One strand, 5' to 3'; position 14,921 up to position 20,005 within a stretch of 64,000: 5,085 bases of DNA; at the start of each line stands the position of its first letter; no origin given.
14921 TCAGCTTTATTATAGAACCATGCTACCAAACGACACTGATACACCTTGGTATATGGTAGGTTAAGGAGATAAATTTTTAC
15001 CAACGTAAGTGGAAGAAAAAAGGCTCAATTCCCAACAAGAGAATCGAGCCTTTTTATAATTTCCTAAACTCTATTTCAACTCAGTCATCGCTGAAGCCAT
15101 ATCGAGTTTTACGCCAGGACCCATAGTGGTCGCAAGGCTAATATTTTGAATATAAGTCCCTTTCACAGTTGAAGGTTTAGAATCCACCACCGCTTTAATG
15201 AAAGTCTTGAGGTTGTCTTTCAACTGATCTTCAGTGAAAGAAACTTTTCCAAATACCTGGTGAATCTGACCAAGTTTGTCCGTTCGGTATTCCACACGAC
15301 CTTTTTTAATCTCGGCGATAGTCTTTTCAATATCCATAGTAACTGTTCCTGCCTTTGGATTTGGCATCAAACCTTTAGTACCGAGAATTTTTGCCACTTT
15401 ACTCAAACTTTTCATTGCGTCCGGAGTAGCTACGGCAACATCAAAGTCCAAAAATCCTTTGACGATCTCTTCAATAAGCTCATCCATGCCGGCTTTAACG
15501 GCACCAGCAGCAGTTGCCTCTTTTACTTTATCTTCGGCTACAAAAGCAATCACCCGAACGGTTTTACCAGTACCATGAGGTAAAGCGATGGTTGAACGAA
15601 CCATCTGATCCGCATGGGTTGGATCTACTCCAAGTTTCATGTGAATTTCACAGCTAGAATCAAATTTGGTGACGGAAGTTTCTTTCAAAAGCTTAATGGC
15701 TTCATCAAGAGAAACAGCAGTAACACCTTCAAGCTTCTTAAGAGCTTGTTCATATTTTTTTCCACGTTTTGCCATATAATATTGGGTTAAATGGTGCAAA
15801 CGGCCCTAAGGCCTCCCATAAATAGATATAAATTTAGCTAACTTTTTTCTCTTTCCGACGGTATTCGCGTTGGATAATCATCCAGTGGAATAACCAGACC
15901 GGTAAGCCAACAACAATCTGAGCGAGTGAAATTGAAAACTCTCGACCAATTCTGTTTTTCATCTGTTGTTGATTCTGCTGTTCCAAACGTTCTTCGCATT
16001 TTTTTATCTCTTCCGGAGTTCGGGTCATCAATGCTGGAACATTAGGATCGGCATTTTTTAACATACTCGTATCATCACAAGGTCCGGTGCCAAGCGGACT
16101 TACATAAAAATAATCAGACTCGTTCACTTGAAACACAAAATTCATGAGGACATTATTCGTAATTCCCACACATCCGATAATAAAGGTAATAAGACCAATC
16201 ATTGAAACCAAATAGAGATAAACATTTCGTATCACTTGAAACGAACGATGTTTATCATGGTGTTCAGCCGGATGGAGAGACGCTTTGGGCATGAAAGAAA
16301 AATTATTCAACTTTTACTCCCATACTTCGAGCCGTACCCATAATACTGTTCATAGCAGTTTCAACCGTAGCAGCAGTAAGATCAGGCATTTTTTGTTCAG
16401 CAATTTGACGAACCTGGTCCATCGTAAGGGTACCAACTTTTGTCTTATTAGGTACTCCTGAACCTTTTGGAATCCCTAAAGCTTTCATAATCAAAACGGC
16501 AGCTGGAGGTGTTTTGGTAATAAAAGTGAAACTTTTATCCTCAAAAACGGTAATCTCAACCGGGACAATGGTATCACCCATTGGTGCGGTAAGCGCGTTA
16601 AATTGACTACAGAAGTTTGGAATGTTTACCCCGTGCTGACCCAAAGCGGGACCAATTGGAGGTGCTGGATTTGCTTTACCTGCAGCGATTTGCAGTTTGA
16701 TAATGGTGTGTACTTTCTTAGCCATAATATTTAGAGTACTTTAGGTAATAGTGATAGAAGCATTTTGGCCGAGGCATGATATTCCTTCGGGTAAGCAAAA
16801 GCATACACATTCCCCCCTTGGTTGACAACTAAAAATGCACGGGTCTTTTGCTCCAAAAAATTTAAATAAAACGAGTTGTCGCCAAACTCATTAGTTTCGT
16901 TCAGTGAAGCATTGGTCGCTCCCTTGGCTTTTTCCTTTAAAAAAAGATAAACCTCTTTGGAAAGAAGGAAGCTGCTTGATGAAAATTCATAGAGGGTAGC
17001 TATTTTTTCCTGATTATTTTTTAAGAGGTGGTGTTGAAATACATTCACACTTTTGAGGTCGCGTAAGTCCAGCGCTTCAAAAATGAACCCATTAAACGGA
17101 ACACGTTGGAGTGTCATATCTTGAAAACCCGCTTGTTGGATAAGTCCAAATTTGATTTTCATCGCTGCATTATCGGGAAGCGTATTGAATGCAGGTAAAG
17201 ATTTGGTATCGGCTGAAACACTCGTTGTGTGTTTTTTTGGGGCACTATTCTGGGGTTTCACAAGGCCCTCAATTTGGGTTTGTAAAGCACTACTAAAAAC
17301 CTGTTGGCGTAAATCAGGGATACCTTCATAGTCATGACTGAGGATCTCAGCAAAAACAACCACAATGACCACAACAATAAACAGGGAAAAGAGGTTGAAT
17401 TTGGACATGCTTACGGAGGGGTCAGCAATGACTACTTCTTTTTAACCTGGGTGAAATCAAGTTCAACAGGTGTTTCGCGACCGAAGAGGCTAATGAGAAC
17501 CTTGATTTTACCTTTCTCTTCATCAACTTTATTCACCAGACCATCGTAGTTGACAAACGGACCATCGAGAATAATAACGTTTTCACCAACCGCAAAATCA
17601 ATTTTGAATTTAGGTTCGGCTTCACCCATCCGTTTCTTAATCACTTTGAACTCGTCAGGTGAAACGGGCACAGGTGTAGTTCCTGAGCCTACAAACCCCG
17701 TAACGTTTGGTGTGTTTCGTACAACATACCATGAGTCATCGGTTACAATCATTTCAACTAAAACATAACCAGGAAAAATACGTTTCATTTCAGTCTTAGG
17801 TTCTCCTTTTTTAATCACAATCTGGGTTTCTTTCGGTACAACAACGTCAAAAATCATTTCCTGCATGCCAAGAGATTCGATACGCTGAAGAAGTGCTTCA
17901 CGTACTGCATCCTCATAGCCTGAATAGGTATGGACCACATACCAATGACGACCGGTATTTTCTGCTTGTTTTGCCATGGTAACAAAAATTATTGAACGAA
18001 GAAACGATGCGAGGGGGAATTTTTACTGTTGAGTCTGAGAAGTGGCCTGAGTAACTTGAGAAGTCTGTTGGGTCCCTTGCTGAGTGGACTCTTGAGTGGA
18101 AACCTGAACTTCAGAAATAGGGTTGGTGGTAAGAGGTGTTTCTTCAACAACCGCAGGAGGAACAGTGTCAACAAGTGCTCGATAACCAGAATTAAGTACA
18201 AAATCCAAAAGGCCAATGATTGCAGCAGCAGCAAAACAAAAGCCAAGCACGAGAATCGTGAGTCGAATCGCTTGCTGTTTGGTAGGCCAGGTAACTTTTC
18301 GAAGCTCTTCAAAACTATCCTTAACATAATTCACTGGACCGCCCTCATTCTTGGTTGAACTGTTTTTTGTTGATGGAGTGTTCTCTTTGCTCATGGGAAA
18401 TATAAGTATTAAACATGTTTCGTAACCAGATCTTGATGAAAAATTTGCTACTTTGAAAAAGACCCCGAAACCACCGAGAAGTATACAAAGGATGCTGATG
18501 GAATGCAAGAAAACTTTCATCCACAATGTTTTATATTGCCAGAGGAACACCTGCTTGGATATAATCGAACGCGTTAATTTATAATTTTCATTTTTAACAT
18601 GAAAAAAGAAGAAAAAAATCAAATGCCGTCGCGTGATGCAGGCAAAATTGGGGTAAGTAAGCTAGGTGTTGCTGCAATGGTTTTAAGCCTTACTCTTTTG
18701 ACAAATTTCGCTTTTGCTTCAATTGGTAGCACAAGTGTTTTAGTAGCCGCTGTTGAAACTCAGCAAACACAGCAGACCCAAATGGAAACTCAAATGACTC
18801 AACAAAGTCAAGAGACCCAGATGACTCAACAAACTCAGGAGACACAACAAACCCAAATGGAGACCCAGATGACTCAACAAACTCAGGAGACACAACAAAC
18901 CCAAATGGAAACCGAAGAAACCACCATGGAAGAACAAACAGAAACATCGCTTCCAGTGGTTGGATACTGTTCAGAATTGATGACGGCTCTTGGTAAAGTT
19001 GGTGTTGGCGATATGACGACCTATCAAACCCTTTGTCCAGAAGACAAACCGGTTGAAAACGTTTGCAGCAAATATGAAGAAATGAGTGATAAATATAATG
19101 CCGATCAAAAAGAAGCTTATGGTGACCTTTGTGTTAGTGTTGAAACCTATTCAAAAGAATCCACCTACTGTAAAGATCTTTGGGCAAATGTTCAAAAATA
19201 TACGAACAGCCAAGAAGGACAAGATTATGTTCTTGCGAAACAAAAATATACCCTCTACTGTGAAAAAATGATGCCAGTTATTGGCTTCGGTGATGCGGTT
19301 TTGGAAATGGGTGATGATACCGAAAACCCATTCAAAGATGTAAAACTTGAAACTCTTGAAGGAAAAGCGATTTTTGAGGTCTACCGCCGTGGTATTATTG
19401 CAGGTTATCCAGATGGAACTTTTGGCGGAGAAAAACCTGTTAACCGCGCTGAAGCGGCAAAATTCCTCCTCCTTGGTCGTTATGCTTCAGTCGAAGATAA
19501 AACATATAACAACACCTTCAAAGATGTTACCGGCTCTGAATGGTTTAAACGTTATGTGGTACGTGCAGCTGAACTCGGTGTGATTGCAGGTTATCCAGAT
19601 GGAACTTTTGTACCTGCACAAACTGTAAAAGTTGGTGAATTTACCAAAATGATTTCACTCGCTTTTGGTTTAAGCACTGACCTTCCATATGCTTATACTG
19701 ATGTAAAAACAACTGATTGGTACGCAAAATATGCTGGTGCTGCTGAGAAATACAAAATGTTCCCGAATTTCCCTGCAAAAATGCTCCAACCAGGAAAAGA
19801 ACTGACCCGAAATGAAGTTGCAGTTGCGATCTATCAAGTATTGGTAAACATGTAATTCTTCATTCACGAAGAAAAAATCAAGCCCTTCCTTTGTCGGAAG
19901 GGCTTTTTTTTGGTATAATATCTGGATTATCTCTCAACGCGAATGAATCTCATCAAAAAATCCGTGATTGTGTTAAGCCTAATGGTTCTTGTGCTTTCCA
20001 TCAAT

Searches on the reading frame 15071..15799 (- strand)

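Call 8: search_protein_families(library=pfam, proteins=[window:15071-15799:-], max_evalue=0.001)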
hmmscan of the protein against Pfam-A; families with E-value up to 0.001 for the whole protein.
window:15071-15799:- (242 aa): 1 family
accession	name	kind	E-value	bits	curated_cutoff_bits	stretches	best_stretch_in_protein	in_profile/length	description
PF00687.26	Ribosomal_L1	-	1.5e-60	204.6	32.2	1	38-228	1-198/198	Ribosomal protein L1p/L10e family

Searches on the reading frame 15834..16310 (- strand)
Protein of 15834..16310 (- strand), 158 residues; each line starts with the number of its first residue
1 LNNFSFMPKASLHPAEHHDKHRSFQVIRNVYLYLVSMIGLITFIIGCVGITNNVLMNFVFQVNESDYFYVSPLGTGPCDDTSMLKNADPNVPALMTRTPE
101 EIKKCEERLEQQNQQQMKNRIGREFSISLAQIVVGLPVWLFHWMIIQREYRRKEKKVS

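Call 8: search_protein_families(library=pfam, proteins=[window:15834-16310:-], max_evalue=0.001)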
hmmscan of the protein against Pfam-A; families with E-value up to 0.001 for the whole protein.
window:15834-16310:- (158 aa): 1 family
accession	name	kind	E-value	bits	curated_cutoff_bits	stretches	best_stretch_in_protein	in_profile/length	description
PF18920.5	DUF5671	-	1.6e-10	41.4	28.4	1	123-152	43-69/132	Domain of unknown function (DUF5671)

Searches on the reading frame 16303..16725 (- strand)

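Call 8: search_protein_families(library=pfam, proteins=[window:16303-16725:-], max_evalue=0.001)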
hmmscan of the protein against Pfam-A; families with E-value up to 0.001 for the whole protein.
window:16303-16725:- (140 aa): 2 families
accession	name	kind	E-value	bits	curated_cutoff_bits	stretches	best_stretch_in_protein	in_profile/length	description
PF00298.24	Ribosomal_L11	-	7.4e-31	106.8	21.4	1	71-139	1-69/69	Ribosomal protein L11, RNA binding domain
PF03946.19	Ribosomal_L11_N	-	1.4e-26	92.4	32.9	1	9-66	1-58/58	Ribosomal protein L11, N-terminal domain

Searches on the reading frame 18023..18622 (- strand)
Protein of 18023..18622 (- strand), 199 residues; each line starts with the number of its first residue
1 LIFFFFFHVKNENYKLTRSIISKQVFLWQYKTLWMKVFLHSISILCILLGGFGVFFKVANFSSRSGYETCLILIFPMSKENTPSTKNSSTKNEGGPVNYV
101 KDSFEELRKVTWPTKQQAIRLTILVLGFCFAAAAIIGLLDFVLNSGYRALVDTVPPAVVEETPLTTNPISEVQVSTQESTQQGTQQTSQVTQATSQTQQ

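Call 8: search_protein_families(library=pfam, proteins=[window:18023-18622:-], max_evalue=0.001)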
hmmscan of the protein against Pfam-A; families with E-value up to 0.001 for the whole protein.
window:18023-18622:- (199 aa): 1 family
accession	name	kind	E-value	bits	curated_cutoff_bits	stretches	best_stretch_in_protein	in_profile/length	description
PF00584.25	SecE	-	4.4e-16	59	22.7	1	98-150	2-54/55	SecE/Sec61-gamma subunits of protein translocation complex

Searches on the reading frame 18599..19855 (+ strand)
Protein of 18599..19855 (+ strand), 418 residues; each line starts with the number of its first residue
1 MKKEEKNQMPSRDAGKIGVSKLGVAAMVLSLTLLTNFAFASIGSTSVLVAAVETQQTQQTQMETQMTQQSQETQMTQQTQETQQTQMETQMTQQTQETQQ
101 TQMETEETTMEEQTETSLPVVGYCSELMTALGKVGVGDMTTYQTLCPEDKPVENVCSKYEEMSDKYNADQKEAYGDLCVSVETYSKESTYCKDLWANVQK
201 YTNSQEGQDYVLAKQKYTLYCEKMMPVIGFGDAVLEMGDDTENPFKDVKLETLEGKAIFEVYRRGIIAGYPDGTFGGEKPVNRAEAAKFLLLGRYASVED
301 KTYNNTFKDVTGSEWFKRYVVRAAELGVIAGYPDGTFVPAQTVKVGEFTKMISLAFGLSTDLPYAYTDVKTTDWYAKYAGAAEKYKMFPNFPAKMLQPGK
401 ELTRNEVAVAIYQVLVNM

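Call 3: search_protein_families(library=pfam, proteins=[window:18599-19855:+], max_evalue=1)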
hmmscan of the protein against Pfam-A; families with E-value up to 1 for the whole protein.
window:18599-19855:+ (418 aa): 17 families
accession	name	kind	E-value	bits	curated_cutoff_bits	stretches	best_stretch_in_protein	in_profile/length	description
PF00395.25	SLH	-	9.4e-28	96.4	20.8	3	244-287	1-44/44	S-layer homology domain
PF03153.18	TFIIA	-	0.0043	17.5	36.2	1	50-115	160-244/415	Transcription factor IIA, alpha/beta subunit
PF02862.22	DDHD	-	0.014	16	28.3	1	53-111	130-197/258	DDHD domain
PF01080.22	Presenilin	-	0.02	14.1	34.3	1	57-142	267-342/408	Presenilin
PF15713.10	PTPRCAP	-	0.029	15.3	28.3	1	45-117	31-102/150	Protein tyrosine phosphatase receptor type C-associated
PF02487.23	CLN3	-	0.047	13.2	31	1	32-116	147-230/395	CLN3 protein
PF04388.17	Hamartin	-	0.07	12.3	25.9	1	37-180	397-539/727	Hamartin protein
PF16965.11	CSG2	-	0.077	12.4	28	1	36-129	56-143/394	Ceramide synthase regulator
PF15101.11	TERB2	-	0.11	12.8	27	1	52-159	103-177/207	Telomere-associated protein TERB2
PF24871.1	Piezo_TM1-24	-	0.13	11.2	28.8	1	54-109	311-376/682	Piezo TM1-24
PF22251.1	PFF1_TM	-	0.24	11.3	32.3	1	37-115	104-186/300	Vacuolar membrane protease, transmembrane domain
PF20386.3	DUF6681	-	0.25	11.4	24.1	1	44-103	119-178/267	Family of unknown function (DUF6681)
PF13299.11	CPSF100_C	-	0.29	11.7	24.1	1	47-110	19-84/163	Cleavage and polyadenylation factor 2 C-terminal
PF00955.27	HCO3_cotransp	-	0.35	10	27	0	24-112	133-232/551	HCO3- transporter integral membrane domain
PF22384.1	PBP2_Ca3427_like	-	0.38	11.7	27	0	10-51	14-55/95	Ca3427-like PBP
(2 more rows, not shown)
